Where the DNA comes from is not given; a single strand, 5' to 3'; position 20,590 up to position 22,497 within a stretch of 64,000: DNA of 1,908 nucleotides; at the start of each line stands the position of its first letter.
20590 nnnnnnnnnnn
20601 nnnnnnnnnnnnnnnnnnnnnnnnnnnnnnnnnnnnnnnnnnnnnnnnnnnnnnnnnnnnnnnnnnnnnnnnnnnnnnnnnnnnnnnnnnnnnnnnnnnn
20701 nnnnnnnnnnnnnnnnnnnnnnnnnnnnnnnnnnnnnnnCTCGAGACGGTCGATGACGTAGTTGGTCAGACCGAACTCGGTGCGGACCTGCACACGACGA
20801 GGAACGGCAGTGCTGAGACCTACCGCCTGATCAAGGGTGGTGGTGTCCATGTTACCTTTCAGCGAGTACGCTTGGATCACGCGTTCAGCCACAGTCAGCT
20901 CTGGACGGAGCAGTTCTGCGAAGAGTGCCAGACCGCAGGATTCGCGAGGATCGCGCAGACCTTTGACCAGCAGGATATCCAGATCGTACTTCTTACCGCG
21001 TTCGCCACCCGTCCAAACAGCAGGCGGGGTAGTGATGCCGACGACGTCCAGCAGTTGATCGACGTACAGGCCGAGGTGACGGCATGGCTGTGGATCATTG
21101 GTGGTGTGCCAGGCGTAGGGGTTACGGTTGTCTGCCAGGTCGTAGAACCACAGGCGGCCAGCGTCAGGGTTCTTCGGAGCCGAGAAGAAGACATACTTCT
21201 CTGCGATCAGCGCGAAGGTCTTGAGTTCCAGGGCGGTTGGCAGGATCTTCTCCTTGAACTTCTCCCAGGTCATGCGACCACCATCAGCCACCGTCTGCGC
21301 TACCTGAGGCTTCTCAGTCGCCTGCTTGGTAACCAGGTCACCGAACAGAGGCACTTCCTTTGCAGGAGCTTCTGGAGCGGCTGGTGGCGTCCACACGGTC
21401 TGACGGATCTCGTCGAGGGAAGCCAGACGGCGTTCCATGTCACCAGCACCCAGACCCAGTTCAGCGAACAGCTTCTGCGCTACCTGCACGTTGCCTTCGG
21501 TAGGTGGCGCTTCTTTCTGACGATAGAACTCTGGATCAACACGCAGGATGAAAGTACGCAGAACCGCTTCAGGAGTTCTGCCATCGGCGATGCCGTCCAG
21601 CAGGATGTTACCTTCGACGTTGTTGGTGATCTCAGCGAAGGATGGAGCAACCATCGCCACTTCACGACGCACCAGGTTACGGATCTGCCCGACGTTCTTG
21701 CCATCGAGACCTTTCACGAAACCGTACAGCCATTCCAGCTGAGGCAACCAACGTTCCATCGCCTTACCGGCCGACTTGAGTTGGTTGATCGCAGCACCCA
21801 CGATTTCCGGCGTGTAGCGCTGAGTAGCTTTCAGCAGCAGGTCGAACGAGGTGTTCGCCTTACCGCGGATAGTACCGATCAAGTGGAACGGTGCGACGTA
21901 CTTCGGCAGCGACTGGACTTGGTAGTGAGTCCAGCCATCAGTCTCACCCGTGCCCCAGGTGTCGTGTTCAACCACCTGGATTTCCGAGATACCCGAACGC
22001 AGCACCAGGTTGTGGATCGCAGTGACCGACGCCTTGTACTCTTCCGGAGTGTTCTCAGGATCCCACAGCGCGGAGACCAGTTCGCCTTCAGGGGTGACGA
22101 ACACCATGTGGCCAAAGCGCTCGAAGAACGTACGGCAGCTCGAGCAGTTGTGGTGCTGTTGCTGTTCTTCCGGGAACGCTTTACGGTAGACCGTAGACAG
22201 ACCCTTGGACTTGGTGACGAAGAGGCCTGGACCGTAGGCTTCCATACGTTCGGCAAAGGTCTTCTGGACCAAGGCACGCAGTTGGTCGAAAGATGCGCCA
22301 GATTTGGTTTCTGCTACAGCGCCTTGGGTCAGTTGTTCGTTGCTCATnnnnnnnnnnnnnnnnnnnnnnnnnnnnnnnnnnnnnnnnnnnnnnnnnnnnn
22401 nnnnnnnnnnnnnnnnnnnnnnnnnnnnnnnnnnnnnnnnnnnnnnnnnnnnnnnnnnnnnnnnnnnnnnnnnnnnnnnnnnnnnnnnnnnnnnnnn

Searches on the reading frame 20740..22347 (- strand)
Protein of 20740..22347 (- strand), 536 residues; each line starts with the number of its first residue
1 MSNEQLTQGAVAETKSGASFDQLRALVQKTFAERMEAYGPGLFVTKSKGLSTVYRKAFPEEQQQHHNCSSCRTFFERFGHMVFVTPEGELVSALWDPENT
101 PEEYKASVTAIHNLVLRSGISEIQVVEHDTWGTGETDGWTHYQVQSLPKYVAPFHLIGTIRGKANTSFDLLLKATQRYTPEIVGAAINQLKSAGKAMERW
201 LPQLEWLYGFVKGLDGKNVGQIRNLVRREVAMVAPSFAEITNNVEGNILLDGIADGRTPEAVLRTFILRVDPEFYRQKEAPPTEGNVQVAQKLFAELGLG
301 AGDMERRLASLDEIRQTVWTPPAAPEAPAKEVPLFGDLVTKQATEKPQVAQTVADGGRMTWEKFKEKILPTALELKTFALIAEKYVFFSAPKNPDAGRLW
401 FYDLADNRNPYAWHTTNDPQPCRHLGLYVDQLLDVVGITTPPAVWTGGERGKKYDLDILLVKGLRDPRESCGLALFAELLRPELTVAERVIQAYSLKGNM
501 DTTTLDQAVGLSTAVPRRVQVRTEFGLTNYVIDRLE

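Call 17: search_protein_families(library=pfam, proteins=[window:20740-22347:-], max_evalue=0.01)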
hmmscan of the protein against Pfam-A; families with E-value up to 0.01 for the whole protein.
window:20740-22347:- (536 aa): 0 families

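Call 18: search_protein_families(library=phrogs, proteins=[window:20740-22347:-], max_evalue=0.001)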
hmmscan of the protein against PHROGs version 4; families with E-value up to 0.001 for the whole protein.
window:20740-22347:- (536 aa): 3 families
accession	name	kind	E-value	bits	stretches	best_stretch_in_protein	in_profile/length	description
phrog_1735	-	unknown function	1.8e-67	229.7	2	19-416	3-405/673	-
phrog_23228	-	unknown function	0.00066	19.5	0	240-402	38-194/472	-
phrog_25920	-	unknown function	0.00091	20.6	0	63-125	52-113/173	-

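Call 59: search_dna_similar(query=window:20740-22347:-, collection=phages, mode=protein, max_rows=25, max_evalue=0.00001, rows=spread)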
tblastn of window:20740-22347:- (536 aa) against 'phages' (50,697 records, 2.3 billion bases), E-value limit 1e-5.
Records with a match: 79; places in all: 79; records where one place covers at least 80% of the query: 63.
Best place of each record, by identity: <60% 79.
By first word of the organism name: Xanthomonas 20; Serratia 14; Pseudomonas 11; Stenotrophomonas 7; Klebsiella 7; Bacillus 4; Vibrio 3; Rhizobium 2; Janthinobacterium 2; Brevibacillus 2; and 6 more.
By host as written in the record: Klebsiella pneumoniae 9; - 8; Xanthomonas arboricola pv. juglandis IVIA 1317-1a 6; Pseudomonas aeruginosa PA14 4; Pseudomonas aeruginosa PAO1 3; Stenotrophomonas maltophilia D1585 3; Serratia marcescens 3; Xanthomonas sp. 3; and 27 more.
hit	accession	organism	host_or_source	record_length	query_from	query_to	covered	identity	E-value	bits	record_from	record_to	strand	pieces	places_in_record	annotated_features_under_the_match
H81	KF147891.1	Pseudomonas phage PaBG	Pseudomonas aeruginosa PAO1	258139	12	536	98%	30.1%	3e-47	183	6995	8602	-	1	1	hypothetical protein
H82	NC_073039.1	Pseudomonas phage phiH1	Pseudomonas aeruginosa PA14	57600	5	536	99%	28.7%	2e-36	150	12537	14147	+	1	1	hypothetical protein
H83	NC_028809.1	Pseudomonas phage PaMx74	Pseudomonas aeruginosa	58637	20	536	96%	29.1%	5e-41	164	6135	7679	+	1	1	hypothetical protein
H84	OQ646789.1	Pseudomonas phage PA_LZ02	Pseudomonas aeruginosa PAO1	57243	5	536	99%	28.0%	3e-34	144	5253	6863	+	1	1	hypothetical protein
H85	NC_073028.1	Stenotrophomonas phage vB_Sm_QDWS359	Stenotrophomonas maltophilia SM102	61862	20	536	96%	28.7%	2e-36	150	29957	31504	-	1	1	hypothetical protein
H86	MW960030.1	Rhizobium phage RHph_X66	R. phaseoli sv. phaseoli INC 2-5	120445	8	536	99%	27.9%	5e-38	155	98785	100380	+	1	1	hypothetical protein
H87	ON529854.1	Janthinobacterium phage vB_JliS-Donnerlittchen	Janthinobacterium lividum EIF1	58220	39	536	93%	27.8%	6e-35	146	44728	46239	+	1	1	hypothetical protein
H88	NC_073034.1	Stenotrophomonas phage vB_SmaS-AXL_1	Stenotrophomonas maltophilia D1585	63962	40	536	93%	27.6%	2e-34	144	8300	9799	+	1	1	hypothetical protein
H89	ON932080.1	Xanthomonas phage vB_Xar_IVIA-DoCa6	Xanthomonas arboricola pv. juglandis ...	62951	40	536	93%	27.2%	3e-34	144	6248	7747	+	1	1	hypothetical protein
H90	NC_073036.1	Xanthomonas phage vB_Xar_IVIA-DoCa10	Xanthomonas arboricola pv. juglandis ...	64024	40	536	93%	27.2%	1e-34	145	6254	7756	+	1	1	hypothetical protein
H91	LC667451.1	Burkholderia phage FLC9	Burkholderia glumae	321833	17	536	97%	25.6%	5e-34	143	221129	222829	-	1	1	hypothetical protein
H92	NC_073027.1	Stenotrophomonas phage A1432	Stenotrophomonas maltophilia YCR3A-1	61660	40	536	93%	26.6%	3e-28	125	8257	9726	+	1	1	hypothetical protein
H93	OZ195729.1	Vibrio phage D69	Seawater and oysters mix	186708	18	536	97%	23.9%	1e-29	129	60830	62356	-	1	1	hypothetical protein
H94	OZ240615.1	Klebsiella phage vB_KpM_Centimanus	-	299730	36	511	89%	25.5%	3e-16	89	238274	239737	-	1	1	hypothetical protein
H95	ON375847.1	Pectobacterium phage vB_ParM-25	Pectobacterium aroidearum strain MO46a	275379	57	516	86%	23.6%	9e-12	74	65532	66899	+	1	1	hypothetical protein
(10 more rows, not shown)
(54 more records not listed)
